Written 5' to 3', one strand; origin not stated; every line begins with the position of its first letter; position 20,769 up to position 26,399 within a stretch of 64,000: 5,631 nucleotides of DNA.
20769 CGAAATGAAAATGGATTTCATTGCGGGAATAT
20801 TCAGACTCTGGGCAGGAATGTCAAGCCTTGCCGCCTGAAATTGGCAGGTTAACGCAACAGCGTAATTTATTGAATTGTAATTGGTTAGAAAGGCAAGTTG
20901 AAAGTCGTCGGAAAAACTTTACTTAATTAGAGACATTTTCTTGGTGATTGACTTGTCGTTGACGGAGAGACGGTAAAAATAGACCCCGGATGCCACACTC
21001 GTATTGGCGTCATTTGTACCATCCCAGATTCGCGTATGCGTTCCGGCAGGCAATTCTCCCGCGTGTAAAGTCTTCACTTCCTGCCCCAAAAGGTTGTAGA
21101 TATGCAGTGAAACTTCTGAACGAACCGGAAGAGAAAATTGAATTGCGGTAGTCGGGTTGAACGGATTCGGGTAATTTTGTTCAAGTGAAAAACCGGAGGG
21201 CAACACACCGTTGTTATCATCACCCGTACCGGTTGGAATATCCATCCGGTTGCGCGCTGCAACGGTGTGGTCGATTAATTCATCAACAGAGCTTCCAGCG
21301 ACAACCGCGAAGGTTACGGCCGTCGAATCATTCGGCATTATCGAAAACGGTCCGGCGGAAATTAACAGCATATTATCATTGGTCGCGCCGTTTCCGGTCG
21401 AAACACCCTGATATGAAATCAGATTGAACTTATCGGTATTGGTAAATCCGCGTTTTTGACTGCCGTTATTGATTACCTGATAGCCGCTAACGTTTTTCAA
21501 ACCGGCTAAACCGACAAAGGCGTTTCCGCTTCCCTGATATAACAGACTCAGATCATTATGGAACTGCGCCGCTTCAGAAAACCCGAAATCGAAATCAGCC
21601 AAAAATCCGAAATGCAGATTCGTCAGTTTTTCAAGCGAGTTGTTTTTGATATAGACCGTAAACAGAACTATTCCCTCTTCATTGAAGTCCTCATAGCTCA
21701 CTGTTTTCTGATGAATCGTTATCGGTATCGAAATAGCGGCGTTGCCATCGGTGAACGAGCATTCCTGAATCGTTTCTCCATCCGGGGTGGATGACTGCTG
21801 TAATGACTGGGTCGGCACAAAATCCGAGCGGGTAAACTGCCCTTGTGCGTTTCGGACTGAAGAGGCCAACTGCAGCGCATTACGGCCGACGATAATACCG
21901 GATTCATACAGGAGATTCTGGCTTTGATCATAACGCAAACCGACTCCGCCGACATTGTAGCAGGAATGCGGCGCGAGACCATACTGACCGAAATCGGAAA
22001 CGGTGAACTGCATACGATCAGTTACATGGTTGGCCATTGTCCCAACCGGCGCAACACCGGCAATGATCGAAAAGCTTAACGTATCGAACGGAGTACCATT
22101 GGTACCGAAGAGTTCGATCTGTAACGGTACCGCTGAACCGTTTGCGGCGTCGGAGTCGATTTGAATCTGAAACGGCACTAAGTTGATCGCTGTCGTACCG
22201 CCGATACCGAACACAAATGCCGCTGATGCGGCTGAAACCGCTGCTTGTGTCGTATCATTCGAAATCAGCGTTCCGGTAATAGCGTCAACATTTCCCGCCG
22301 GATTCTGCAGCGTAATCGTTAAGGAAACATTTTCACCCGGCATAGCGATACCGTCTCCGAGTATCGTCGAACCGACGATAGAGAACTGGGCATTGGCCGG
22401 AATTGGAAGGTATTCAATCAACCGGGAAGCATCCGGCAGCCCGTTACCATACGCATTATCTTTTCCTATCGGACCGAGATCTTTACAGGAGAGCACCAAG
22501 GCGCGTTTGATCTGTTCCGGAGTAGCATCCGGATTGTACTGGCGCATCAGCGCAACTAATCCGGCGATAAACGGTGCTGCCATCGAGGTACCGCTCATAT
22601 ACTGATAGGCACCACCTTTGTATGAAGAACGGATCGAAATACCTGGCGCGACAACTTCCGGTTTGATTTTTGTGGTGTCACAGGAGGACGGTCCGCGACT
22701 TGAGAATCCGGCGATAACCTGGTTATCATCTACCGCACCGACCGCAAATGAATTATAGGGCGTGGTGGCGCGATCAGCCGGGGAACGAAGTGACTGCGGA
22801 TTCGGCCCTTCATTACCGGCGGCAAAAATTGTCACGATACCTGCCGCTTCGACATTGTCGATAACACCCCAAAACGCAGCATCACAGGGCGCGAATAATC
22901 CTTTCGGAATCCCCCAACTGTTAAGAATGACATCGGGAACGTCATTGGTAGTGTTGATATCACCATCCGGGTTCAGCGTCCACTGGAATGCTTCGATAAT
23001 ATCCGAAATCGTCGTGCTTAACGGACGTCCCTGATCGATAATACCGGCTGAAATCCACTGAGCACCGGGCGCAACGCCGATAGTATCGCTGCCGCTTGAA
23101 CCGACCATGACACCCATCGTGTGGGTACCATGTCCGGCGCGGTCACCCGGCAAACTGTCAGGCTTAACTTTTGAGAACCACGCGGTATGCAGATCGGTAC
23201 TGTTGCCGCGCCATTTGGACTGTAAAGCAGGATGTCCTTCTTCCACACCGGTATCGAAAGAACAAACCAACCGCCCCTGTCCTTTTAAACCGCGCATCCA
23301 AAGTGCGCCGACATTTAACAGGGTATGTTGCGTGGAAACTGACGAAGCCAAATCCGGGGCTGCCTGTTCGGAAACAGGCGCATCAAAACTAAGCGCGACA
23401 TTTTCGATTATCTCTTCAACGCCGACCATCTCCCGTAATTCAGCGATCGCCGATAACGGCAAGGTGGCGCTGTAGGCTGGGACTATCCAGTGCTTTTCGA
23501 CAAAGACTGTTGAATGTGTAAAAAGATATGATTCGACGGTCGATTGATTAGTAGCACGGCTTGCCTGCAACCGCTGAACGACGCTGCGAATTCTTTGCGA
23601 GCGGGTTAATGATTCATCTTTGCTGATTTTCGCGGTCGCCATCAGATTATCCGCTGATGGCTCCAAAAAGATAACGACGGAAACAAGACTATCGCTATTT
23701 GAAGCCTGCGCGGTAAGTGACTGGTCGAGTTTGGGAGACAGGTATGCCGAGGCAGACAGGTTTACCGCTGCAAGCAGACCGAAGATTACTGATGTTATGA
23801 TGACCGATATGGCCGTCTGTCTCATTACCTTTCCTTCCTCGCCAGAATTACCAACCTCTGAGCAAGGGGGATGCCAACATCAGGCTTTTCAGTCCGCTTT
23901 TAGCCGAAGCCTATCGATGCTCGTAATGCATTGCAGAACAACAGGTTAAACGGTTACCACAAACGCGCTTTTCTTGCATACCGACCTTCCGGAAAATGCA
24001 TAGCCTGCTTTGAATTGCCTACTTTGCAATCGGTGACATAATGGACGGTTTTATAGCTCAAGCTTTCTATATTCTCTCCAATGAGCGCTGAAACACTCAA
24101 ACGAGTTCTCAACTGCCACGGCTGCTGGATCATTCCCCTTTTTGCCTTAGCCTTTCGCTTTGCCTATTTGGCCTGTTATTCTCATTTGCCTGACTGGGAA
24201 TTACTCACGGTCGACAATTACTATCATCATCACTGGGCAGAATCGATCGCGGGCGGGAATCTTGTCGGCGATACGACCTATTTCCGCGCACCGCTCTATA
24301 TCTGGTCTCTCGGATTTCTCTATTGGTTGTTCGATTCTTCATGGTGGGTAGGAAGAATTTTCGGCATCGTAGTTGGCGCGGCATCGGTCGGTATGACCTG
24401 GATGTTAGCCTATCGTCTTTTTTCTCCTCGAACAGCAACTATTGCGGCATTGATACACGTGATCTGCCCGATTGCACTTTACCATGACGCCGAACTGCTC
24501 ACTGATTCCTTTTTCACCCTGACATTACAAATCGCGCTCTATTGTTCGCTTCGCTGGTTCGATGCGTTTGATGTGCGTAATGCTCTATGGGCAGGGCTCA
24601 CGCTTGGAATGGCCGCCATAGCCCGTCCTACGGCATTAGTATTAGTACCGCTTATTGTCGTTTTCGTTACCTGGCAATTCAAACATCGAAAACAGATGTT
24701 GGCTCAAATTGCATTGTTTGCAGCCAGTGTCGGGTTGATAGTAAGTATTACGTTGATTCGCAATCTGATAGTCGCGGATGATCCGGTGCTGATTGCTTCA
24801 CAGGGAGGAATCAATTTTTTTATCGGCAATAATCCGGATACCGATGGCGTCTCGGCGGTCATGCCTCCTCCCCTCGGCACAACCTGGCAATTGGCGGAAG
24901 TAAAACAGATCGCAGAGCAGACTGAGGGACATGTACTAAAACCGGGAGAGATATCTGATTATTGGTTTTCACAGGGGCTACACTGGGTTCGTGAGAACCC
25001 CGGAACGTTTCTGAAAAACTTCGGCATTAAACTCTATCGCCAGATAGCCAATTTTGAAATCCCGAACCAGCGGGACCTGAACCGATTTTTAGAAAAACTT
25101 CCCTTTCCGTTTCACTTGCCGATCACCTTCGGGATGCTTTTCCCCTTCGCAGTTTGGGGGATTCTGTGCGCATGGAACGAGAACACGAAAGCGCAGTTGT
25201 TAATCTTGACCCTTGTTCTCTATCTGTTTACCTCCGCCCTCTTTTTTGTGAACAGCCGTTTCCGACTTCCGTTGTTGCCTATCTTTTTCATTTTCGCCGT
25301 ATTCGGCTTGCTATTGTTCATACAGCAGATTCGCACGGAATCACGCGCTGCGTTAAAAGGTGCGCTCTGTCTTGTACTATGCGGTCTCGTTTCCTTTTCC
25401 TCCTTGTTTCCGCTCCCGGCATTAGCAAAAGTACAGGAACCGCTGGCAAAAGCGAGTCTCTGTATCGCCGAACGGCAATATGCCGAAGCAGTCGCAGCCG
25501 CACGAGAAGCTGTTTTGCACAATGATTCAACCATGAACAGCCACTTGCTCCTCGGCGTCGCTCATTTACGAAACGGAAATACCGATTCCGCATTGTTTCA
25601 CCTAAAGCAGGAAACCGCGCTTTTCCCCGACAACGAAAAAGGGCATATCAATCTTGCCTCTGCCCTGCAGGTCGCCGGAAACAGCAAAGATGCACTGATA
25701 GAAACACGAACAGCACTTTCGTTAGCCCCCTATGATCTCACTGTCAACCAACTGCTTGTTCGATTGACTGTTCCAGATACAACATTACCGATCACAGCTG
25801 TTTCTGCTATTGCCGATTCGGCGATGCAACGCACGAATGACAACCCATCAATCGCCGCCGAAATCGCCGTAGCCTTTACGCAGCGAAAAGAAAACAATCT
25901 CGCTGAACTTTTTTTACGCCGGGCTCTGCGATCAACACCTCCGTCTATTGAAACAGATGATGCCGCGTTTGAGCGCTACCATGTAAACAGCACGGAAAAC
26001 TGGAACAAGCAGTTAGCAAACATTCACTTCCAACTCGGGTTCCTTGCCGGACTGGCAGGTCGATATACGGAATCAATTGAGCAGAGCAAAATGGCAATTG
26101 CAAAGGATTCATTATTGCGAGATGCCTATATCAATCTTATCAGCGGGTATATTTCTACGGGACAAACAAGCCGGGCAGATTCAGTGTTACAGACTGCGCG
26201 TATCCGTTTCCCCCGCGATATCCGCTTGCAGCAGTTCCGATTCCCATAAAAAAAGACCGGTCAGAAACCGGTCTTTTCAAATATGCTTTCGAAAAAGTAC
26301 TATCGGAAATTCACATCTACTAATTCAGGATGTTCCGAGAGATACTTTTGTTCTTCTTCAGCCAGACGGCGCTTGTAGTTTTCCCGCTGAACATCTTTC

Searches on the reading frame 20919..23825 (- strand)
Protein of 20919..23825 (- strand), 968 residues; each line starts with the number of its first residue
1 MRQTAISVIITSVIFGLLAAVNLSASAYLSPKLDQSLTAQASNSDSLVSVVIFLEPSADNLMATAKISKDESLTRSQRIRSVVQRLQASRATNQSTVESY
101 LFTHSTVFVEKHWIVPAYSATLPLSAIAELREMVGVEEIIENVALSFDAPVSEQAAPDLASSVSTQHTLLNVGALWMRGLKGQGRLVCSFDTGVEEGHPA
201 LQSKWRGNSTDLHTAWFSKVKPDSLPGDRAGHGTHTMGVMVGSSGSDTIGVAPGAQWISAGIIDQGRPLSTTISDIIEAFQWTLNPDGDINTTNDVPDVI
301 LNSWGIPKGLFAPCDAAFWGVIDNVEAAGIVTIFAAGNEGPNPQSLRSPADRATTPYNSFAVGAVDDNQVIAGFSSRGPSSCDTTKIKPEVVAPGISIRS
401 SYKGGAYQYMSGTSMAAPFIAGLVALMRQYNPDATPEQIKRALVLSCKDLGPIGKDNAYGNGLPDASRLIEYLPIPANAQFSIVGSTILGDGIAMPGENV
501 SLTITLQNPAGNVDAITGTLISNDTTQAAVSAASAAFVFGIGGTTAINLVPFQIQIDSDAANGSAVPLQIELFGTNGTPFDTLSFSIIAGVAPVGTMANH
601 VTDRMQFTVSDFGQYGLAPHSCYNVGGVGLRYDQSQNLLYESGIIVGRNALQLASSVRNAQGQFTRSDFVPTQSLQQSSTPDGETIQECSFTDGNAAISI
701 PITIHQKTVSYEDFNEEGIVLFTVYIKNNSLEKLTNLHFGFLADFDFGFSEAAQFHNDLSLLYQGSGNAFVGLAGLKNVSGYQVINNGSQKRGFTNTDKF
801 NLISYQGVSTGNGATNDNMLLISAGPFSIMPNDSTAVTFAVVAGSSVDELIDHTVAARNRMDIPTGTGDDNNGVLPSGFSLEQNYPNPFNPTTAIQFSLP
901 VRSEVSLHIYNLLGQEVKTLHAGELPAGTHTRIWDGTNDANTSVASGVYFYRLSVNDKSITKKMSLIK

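Call 7: search_protein_families(library=pfam, proteins=[window:20919-23825:-], max_evalue=0.01)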
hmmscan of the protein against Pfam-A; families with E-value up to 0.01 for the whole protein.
window:20919-23825:- (968 aa): 4 families
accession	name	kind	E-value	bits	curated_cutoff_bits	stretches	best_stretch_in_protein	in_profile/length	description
PF00082.27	Peptidase_S8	-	1.7e-51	175.7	21.8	1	182-462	1-288/288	Subtilase family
PF13860.13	FlgD_ig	-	2.4e-11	43.9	27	1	896-955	15-75/79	FlgD Ig-like domain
PF18962.6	Por_Secre_tail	-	7.5e-07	29.8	27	1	885-964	2-73/75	Secretion system C-terminal sorting domain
PF13585.12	CHU_C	-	1.1e-05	25.9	27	1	903-963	27-81/86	CHU_C Type IX secretion signal domain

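Call 78: search_protein_families(library=ncbifam, proteins=[window:20919-23822:-], max_evalue=0.01)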
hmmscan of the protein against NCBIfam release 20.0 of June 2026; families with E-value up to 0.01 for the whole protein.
window:20919-23822:- (967 aa): 12 families
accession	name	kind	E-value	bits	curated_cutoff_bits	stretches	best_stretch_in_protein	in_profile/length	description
TIGR03921.1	T7SS_mycosin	equivalog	1.2e-26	93.7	278.75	1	174-473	6-289/353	type VII secretion-associated serine protease mycosin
NF040553.1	SGO_0316_fam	subfamily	1.6e-16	59.3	1400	2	368-440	651-725/1486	SGO_0316/SGO_0317 family LPXTG-anchored serine peptidase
NF033595.1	denti_PrtP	equivalog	1.5e-11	43.7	300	1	320-451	358-483/606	dentilisin complex serine proteinase subunit PrtP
TIGR04183.1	Por_Secre_tail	domain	3.1e-10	39.9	23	1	884-963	2-69/72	T9SS type A sorting domain-containing protein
NF040809.1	germ_prot_CspBA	exception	1.1e-09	36.6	1250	1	357-430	976-1048/1099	bifunctional germination protease/germinant receptor pseudoprotease CspBA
NF033707.1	T9SS_sortase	equivalog_domain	2.8e-09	35.2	420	1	882-962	1000-1085/1095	type IX secretion system sortase PorU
NF009276.0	PRK12633.1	equivalog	6.4e-09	35.9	383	1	902-957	129-184/234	flagellar basal body rod modification protein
NF051851.1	AtpSerPepEprS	equivalog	8.9e-09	33.9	1700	1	323-449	219-340/988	autotransporter serine peptidase EprS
NF040808.2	CspC_non_triad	exception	6.4e-08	31.5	675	1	360-430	432-501/556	bile acid germinant receptor pseudoprotease CspC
NF005176.1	PRK06655.1-1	equivalog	9.8e-07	28.9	230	1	901-957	96-152/197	flagellar hook assembly protein FlgD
TIGR03895.1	protease_PatA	subfamily_domain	8.3e-06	24.8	421.05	1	231-445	1-199/606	PatA/PatG family cyanobactin maturation protease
NF052323.1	T9SSA_dep_M6i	equivalog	5.2e-05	21.4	600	1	883-960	960-1032/1043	T9SS-dependent M6-like inactivated metalloprotease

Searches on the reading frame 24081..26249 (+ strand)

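Call 7: search_protein_families(library=pfam, proteins=[window:24081-26249:+], max_evalue=0.01)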
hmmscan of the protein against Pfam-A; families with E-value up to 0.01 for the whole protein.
window:24081-26249:+ (722 aa): 10 families
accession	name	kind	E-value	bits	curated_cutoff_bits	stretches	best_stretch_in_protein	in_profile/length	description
PF13231.12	PMT_2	-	2.5e-13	51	26.1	1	70-222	3-154/160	Dolichyl-phosphate-mannose-protein mannosyltransferase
PF07719.23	TPR_2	-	1.6e-09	37.6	27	0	488-518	4-34/34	Tetratricopeptide repeat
PF14559.12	TPR_19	-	3.5e-09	37.3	25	0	496-544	2-50/68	Tetratricopeptide repeat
PF13428.12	TPR_14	-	7.3e-09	35.9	23.5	0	488-527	4-43/44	Tetratricopeptide repeat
PF13432.12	TPR_16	-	4.1e-06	27.6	32.7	1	462-516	8-62/65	Tetratricopeptide repeat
PF03704.23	BTAD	-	0.00024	21.9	22.1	0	476-539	53-116/146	Bacterial transcriptional activator domain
PF13424.12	TPR_12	-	0.00027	21.5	30.1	1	463-515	22-75/77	Tetratricopeptide repeat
PF00515.34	TPR_1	-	0.00057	20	27.8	0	488-510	4-26/34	Tetratricopeptide repeat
PF12895.13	ANAPC3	-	0.0037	18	27.2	0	465-539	3-76/82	Anaphase-promoting complex, cyclosome, subunit 3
PF13431.12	TPR_17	-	0.0074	16.9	24.4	0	513-539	7-33/34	Tetratricopeptide repeat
